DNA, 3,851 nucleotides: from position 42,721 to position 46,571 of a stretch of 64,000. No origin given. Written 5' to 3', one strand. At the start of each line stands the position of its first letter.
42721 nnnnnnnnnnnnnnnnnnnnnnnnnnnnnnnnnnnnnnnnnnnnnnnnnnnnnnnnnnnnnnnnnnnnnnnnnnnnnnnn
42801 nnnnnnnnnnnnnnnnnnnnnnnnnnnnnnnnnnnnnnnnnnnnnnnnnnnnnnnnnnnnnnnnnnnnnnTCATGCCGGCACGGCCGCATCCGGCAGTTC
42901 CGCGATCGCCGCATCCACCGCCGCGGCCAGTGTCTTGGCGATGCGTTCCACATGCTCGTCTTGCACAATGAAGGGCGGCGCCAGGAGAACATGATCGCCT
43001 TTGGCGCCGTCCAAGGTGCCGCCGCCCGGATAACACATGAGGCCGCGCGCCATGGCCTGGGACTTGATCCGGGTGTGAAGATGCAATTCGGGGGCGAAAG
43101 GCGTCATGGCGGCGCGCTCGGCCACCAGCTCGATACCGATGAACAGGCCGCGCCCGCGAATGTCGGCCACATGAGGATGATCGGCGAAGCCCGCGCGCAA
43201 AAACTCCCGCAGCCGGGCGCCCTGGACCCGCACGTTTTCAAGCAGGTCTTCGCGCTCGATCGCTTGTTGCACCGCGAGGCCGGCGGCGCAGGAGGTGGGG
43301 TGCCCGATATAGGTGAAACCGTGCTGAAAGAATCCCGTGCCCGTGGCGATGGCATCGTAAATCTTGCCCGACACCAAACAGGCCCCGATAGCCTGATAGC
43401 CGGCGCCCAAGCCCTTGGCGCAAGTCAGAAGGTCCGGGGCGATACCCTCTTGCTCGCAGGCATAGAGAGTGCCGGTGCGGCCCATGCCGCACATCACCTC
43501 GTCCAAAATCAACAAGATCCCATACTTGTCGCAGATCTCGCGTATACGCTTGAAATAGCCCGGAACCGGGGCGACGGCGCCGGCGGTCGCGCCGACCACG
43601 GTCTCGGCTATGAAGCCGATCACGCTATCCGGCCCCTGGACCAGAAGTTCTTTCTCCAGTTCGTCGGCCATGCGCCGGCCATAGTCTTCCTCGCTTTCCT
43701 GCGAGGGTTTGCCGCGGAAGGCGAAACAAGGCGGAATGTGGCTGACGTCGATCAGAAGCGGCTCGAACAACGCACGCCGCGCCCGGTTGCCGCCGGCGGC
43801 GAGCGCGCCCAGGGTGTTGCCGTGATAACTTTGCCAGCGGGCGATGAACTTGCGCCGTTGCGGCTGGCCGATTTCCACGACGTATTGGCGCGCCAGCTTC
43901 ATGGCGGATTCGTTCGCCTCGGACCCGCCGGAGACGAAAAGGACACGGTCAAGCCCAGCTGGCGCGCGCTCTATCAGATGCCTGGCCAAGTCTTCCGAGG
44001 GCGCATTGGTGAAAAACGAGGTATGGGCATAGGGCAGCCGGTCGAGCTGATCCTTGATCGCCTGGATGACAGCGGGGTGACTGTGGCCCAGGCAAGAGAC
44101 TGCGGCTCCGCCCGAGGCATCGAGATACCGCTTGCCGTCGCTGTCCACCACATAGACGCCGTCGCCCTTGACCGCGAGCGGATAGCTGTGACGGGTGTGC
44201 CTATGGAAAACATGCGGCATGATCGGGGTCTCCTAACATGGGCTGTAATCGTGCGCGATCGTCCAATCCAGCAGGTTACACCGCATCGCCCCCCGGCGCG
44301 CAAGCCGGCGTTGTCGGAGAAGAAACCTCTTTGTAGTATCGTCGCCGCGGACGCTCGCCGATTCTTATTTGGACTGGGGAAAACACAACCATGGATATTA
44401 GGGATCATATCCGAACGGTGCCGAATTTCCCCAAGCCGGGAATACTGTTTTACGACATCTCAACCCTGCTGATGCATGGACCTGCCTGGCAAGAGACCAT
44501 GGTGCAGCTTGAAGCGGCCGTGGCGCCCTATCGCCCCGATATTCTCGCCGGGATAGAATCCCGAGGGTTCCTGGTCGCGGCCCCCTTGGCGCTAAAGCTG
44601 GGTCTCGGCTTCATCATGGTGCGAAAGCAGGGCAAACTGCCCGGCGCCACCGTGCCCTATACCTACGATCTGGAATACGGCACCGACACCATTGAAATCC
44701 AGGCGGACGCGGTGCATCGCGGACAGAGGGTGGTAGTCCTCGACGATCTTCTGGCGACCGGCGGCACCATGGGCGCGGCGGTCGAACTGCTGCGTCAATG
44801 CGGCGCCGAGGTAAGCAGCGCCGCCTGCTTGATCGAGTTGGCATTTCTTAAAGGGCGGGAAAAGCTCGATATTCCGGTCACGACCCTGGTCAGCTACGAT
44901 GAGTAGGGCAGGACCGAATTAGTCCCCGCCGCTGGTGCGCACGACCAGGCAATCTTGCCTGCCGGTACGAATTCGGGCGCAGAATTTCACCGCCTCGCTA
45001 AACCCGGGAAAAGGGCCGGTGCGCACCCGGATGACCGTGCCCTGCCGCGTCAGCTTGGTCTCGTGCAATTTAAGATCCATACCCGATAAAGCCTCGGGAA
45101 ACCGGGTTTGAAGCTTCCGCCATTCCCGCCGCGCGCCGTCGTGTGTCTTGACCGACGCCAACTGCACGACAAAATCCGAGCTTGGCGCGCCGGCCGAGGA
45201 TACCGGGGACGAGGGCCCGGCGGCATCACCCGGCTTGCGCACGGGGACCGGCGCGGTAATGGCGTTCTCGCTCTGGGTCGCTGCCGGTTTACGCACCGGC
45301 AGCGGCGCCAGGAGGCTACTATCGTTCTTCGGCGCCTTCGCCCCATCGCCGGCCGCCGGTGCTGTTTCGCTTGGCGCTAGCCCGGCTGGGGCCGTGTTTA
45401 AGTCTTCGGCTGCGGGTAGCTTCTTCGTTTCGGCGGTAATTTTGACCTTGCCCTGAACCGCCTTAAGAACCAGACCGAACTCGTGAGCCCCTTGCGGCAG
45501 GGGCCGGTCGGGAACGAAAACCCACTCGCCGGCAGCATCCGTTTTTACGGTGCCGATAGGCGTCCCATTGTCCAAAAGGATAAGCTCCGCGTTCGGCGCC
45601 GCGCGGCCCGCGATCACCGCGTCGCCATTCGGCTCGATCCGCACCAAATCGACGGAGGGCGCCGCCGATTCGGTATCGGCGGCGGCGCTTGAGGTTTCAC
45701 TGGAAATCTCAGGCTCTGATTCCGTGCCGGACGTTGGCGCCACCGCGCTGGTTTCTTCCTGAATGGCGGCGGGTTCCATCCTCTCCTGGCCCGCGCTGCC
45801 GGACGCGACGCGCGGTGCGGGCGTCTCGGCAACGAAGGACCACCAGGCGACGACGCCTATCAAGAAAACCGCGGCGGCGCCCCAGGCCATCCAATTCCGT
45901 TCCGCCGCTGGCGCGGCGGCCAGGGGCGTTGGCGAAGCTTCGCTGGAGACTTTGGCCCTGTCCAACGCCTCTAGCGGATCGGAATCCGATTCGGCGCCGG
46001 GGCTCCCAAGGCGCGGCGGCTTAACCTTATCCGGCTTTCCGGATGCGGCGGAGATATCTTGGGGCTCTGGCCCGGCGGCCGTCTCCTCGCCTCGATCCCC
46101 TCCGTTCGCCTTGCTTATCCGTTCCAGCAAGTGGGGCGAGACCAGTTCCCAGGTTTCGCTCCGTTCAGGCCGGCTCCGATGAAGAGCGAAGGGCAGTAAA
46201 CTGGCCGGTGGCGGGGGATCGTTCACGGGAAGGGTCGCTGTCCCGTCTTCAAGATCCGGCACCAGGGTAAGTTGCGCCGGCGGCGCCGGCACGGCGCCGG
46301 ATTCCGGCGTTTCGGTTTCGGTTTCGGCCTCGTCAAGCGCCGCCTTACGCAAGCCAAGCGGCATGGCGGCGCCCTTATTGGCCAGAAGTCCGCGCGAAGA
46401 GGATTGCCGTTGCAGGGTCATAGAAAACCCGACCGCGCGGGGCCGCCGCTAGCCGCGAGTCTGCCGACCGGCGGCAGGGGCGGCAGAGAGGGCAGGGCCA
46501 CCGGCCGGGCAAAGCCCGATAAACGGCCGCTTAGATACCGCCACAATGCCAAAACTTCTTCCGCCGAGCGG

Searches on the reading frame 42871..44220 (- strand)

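Call 72: search_protein_families(library=pfam, proteins=[window:42871-44220:-], max_evalue=0.001)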
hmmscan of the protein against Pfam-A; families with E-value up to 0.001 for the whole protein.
window:42871-44220:- (449 aa): 1 family
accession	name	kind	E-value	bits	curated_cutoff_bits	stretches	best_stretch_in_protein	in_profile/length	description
PF00202.27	Aminotran_3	-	6.5e-97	325.2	30.5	1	12-434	9-402/403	Aminotransferase class-III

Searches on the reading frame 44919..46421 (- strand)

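Call 72: search_protein_families(library=pfam, proteins=[window:44919-46421:-], max_evalue=0.001)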
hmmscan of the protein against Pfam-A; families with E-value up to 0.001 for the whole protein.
window:44919-46421:- (500 aa): 1 family
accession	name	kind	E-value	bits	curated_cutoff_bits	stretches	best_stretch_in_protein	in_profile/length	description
PF05036.18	SPOR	-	1.8e-12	47.8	21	1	414-495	2-76/76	SPOR domain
